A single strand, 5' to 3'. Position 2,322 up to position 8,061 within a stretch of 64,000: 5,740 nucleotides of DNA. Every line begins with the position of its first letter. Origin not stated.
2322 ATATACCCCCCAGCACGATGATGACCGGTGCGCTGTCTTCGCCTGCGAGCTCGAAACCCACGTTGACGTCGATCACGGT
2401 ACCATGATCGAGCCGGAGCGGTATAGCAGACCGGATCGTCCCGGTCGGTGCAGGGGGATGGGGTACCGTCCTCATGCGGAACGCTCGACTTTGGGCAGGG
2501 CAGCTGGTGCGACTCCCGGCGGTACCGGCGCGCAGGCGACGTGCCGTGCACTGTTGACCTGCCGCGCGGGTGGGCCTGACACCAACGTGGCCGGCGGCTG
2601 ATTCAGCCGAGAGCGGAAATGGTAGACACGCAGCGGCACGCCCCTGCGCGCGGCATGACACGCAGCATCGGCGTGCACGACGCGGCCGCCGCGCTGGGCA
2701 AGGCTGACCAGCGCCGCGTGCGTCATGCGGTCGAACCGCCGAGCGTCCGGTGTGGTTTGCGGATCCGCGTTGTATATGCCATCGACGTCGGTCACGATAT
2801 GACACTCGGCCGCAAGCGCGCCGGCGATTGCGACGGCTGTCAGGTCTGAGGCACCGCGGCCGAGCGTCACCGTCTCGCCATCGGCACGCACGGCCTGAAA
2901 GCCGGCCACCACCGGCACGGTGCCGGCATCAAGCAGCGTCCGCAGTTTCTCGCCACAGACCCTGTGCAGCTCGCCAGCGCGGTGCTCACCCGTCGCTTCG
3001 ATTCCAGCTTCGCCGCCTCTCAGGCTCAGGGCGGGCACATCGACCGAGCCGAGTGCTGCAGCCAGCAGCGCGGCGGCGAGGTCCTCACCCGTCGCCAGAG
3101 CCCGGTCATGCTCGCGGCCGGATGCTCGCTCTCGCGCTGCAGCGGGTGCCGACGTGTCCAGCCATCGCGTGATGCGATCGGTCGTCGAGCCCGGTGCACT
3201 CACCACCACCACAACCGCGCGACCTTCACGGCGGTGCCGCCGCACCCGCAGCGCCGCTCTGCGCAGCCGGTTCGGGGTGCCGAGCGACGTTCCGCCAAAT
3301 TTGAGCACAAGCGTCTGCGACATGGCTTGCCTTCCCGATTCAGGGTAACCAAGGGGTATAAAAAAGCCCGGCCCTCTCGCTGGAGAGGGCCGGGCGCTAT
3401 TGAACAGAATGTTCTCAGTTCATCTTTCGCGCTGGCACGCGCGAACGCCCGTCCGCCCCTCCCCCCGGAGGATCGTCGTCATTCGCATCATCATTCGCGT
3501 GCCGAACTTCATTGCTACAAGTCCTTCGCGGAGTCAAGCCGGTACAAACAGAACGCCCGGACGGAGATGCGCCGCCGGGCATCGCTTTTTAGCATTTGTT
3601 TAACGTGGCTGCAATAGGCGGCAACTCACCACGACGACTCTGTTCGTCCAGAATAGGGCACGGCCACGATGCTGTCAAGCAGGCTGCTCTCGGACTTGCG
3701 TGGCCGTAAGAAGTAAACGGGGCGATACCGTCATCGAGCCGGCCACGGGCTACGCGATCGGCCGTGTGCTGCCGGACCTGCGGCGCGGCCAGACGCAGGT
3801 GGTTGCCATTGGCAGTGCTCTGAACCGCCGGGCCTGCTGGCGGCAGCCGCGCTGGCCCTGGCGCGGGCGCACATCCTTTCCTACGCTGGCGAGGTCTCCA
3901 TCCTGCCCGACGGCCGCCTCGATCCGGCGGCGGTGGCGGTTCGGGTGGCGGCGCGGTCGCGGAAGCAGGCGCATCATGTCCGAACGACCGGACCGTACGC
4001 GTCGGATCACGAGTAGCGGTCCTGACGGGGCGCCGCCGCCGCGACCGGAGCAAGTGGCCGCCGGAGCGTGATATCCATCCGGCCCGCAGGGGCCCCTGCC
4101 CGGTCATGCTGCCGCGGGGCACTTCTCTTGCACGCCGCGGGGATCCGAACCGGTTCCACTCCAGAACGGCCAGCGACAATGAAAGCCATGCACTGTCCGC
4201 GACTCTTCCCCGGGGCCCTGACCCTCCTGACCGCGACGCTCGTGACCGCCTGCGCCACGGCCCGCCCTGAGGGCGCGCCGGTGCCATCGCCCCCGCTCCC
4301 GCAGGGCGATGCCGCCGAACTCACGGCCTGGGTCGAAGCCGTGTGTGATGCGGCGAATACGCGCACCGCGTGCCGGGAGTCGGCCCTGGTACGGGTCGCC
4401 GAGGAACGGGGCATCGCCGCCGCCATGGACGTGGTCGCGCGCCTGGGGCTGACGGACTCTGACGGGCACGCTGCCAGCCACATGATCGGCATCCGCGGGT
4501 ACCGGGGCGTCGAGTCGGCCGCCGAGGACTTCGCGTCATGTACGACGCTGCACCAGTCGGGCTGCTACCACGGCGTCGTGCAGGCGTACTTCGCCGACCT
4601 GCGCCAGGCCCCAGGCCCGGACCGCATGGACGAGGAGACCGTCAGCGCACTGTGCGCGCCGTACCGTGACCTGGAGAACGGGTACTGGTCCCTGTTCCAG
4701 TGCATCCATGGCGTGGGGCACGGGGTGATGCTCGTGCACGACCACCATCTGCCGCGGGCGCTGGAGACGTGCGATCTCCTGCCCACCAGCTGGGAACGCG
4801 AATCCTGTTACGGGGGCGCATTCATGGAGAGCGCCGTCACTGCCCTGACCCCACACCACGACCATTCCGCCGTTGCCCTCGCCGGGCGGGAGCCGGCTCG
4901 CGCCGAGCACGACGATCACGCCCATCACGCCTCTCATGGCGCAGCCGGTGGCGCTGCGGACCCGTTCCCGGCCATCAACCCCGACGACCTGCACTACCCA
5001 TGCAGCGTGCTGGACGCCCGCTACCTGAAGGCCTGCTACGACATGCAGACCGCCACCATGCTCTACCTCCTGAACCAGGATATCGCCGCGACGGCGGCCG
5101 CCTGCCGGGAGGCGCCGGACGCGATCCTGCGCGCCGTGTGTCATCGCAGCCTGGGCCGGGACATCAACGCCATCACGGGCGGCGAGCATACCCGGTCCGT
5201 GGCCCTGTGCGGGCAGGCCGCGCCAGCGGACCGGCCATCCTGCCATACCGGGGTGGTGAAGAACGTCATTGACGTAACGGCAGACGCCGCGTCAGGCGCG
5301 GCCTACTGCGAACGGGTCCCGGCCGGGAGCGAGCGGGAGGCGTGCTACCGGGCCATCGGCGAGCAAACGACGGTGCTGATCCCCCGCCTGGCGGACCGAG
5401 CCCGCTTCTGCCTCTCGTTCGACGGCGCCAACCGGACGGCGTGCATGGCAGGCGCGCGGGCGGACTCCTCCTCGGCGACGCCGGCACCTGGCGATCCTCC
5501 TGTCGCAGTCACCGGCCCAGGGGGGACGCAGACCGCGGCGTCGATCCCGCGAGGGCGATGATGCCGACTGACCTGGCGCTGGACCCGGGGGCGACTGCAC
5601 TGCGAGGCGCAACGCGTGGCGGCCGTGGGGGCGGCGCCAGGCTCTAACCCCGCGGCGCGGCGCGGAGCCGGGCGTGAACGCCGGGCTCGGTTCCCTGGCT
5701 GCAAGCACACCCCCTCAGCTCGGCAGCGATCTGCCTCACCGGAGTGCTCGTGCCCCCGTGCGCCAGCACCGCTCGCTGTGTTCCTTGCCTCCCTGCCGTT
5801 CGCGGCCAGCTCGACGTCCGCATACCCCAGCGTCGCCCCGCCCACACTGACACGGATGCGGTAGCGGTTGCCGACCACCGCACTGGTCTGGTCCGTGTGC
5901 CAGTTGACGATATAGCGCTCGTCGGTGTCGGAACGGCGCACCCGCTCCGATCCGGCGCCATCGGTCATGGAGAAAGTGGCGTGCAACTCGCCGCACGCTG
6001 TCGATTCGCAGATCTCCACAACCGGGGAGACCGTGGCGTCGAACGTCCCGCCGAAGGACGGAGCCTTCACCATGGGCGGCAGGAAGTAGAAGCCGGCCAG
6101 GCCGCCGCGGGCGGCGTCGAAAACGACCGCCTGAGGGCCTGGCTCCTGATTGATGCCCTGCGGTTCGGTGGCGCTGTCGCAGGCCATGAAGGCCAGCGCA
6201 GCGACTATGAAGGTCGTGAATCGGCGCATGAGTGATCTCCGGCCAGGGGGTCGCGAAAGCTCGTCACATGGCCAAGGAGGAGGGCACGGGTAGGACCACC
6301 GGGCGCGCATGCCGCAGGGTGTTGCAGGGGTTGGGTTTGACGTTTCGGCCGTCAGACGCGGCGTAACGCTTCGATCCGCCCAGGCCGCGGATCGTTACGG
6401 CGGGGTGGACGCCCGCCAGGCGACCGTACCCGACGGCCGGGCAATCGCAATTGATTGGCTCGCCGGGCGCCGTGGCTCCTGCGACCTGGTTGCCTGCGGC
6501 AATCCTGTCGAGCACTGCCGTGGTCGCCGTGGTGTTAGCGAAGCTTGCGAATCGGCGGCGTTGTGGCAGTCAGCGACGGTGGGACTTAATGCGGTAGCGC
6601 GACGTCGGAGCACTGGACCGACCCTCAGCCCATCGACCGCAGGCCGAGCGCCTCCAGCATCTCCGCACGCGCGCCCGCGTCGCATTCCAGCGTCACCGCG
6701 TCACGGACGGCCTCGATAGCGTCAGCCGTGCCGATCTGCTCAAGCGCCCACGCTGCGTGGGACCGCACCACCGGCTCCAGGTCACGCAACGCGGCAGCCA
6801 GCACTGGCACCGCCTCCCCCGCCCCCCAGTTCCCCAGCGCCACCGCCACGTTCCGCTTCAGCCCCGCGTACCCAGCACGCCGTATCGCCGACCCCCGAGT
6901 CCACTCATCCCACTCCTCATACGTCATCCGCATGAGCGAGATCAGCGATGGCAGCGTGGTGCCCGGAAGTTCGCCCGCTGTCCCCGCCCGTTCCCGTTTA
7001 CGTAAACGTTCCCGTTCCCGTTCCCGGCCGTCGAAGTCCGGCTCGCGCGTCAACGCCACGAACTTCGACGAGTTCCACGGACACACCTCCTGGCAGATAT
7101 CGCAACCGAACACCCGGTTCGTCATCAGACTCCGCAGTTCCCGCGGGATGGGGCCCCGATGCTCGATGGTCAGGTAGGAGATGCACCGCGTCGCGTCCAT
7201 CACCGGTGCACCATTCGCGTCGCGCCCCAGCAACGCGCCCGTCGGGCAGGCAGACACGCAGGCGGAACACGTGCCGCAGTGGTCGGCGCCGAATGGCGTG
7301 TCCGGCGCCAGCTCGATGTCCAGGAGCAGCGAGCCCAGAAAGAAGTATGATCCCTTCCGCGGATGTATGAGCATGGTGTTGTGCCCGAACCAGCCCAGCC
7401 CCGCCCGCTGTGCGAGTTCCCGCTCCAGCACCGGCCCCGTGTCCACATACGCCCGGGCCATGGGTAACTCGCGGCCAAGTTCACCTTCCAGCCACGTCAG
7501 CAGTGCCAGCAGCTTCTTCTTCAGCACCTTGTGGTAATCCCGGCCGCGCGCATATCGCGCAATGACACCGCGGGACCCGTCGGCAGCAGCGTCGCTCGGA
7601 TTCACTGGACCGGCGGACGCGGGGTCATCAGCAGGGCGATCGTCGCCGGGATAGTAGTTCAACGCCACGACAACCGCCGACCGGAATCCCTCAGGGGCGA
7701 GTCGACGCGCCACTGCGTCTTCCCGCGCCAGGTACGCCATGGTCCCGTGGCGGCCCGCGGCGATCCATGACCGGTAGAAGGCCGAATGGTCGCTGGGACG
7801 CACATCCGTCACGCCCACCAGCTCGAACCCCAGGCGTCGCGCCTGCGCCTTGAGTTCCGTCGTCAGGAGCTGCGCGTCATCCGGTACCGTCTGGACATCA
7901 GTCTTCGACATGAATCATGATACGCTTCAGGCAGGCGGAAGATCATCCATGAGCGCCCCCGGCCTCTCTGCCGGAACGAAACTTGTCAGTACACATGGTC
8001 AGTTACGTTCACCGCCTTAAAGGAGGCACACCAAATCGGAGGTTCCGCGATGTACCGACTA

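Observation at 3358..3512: Met-codon-rich leader ORF plus alternative hairpins and a terminator: candidate ribosome-mediated attenuator of the met operon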

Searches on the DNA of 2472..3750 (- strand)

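Call 4: search_rna_families(source=window, start=3250, end=3750, threshold=evalue, max_evalue=10, show_alignments=3)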
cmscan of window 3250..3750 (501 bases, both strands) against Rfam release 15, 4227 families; matches with E-value up to 10: 10.
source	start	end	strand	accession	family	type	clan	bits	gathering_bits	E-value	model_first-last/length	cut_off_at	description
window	3569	3642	-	RF00521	SAM_alpha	Cis-reg; riboswitch;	-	34.9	36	2.9e-06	1-79/79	no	Alpha-proteobacteria SAM riboswitch aptamer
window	3358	3448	-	RF02837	anti-hemB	Gene; sRNA;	-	23.1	49.5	0.0036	1-81/81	no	Burkholderia RNA 7 (anti-hemB)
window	3579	3638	-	RF01726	SAM-II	Cis-reg; riboswitch;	-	23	44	0.046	1-60/60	no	SAM-II riboswitch aptamer (SAM-II long loop)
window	3322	3490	+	RF02122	FTX_5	Gene; lncRNA;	-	17.7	45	2.6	32-208/208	no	FTX transcript, XIST regulator conserved region 5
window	3338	3408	+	RF02067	STnc310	Gene; sRNA;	-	17.4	40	1.2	1-61/61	no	Salmonella enterica sRNA STnc310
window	3444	3549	+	RF01986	ZEB2_AS1_3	Gene; lncRNA;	-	16.7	55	0.35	1-100/100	no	ZEB2 antisense RNA 1 conserved region 3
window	3360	3425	-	RF00111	SdsR_RyeB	Gene; sRNA;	CL00105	15.7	38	4.3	1-100/100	no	SdsR_RyeB RNA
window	3420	3441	-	RF01109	SBRMV1_UPD-PKd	Cis-reg;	-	14.5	33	9.7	1-21/21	no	Pseudoknot of upstream pseudoknot domain (UPD) of the 3'UTR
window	3358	3397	-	RF00110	RybB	Gene; sRNA;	-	13.9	40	3.8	31-79/79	no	RybB RNA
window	3446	3484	-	RF01143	sR16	Gene; snRNA; snoRNA; CD-box;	-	12.7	70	9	1-53/53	no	Small nucleolar RNA sR16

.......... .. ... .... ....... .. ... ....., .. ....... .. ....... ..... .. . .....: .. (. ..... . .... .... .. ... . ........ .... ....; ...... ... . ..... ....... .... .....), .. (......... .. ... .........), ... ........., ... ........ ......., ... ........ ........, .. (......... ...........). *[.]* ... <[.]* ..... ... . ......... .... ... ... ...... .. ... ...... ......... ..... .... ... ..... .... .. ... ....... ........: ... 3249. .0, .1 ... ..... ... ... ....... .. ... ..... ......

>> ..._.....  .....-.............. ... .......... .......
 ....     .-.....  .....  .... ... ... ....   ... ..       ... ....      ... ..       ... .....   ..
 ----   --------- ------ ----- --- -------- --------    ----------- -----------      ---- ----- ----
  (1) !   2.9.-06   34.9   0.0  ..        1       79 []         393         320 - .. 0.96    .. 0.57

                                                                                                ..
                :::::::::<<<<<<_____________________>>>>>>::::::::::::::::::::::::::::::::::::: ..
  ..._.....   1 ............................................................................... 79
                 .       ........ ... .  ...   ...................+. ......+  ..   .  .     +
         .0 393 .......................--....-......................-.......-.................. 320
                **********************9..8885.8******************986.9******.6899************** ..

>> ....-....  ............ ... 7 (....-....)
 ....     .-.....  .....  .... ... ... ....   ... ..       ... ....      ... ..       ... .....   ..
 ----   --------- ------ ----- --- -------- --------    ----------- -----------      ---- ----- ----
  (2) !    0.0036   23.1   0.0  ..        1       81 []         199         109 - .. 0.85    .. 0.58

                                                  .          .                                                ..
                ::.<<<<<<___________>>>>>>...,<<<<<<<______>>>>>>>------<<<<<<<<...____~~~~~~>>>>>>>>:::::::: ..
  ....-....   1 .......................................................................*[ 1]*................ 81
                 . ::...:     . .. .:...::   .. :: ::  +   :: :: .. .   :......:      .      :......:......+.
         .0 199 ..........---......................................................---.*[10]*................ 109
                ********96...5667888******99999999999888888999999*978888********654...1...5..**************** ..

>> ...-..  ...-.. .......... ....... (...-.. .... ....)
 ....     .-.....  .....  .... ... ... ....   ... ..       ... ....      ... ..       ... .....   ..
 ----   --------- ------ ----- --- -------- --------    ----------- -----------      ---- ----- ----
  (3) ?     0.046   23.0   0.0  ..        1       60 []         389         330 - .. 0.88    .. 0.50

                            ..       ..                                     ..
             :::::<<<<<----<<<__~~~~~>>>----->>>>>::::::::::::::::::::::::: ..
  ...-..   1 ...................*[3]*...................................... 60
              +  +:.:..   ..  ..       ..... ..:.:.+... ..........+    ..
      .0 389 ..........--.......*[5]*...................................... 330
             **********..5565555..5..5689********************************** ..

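Call 11: search_rna_families(sources=[L001, L002, L003, L004, L005, L006, L007, L008, L009], threshold=evalue, max_evalue=0.1)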
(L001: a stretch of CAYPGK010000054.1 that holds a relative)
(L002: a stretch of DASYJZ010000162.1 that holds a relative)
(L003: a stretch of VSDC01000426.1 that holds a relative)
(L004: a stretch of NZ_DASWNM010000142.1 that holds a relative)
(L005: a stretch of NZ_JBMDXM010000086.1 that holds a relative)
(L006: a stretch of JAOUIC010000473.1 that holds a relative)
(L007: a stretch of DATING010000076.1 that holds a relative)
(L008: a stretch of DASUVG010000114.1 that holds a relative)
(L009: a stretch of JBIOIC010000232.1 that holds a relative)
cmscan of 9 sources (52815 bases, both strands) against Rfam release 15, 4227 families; matches with E-value up to 0.1: 2.
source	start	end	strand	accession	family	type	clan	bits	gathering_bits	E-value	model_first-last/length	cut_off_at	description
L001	113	188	+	RF00521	SAM_alpha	Cis-reg; riboswitch;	-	48.7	36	5.4e-08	1-79/79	no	Alpha-proteobacteria SAM riboswitch aptamer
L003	5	54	+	RF00521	SAM_alpha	Cis-reg; riboswitch;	-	47.1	36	1.4e-07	10-62/79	no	Alpha-proteobacteria SAM riboswitch aptamer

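Call 54: search_rna_families(sources=[L025, L036, L038, L040, L041, L031, L033, L037, L013, L015, L017, L019, L020, L022, L026, L027, L028, L030], threshold=gathering)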
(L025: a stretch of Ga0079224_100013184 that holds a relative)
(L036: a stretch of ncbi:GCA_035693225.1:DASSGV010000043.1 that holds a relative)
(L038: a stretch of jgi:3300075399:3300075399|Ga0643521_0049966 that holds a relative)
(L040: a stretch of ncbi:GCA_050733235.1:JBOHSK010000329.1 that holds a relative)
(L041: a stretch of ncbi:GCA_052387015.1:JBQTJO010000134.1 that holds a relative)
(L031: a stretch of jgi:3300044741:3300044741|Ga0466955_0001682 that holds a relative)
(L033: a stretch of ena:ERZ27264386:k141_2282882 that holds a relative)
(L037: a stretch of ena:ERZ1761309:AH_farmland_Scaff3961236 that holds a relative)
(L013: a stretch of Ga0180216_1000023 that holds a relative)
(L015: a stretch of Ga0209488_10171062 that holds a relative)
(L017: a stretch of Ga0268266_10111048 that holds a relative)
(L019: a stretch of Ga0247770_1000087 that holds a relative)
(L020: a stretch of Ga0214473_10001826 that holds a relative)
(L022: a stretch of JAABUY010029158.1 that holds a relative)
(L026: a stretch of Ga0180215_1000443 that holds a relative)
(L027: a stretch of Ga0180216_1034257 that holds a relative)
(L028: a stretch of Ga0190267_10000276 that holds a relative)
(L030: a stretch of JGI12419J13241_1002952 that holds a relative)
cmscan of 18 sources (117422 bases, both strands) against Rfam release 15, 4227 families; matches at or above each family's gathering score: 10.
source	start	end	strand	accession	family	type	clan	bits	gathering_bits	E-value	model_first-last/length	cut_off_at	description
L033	650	746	+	RF01051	c-di-GMP-I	Cis-reg; riboswitch;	CL00126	64.8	35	3.9e-10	1-87/87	no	c-di-GMP-I riboswitch aptamer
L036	4362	4448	+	RF00005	tRNA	Gene; tRNA;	CL00001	62.3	29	7.7e-11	1-71/71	no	tRNA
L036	8813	8904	+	RF00005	tRNA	Gene; tRNA;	CL00001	59.3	29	5e-10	1-71/71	no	tRNA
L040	4536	4627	+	RF00005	tRNA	Gene; tRNA;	CL00001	59.3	29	5e-10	1-71/71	no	tRNA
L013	971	1046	-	RF00521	SAM_alpha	Cis-reg; riboswitch;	-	49.7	36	6.4e-08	1-79/79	no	Alpha-proteobacteria SAM riboswitch aptamer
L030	154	229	+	RF00521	SAM_alpha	Cis-reg; riboswitch;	-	48.1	36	1.8e-07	1-79/79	no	Alpha-proteobacteria SAM riboswitch aptamer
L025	4809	4883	+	RF00521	SAM_alpha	Cis-reg; riboswitch;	-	47.6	36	2.5e-07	1-79/79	no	Alpha-proteobacteria SAM riboswitch aptamer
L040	195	281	+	RF00005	tRNA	Gene; tRNA;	CL00001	45.6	29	3.1e-06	1-71/71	no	tRNA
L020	1160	1231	-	RF00521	SAM_alpha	Cis-reg; riboswitch;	-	39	36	5.1e-05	1-79/79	no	Alpha-proteobacteria SAM riboswitch aptamer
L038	2652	2722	+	RF00521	SAM_alpha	Cis-reg; riboswitch;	-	37.2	36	0.00017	1-79/79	no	Alpha-proteobacteria SAM riboswitch aptamer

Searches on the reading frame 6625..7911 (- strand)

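Call 5: search_protein_families(library=pfam, proteins=[window:6625-7911:-])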
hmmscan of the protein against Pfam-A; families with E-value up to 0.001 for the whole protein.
window:6625-7911:- (428 aa): 9 families
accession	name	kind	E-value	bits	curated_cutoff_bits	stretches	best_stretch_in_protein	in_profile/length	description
PF13484.11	Fer4_16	-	1.2e-22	80.9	30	1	211-280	1-66/66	4Fe-4S double cluster binding domain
PF08331.15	QueG_DUF1730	-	7.4e-18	64.7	25.1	1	74-158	9-77/77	Epoxyqueuosine reductase QueG, DUF1730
PF13646.12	HEAT_2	-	1e-11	45.4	27.7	1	348-423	13-88/88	HEAT repeats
PF13237.11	Fer4_10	-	3.1e-07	30.6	25.5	1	209-245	6-44/53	4Fe-4S dicluster domain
PF03130.22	HEAT_PBS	-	1.8e-06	28.4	20.9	0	382-405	1-24/27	PBS lyase HEAT-like repeat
PF12838.12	Fer4_7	-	3.2e-06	27.9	27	1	211-280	1-51/52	4Fe-4S dicluster domain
PF13183.11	Fer4_8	-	8.5e-06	26.7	27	0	209-227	2-20/68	4Fe-4S dicluster domain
PF00037.32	Fer4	-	9.3e-06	25.7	21.1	1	210-227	6-23/24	4Fe-4S binding domain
PF14697.11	Fer4_21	-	0.00014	22.3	35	0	262-279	36-53/59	4Fe-4S dicluster domain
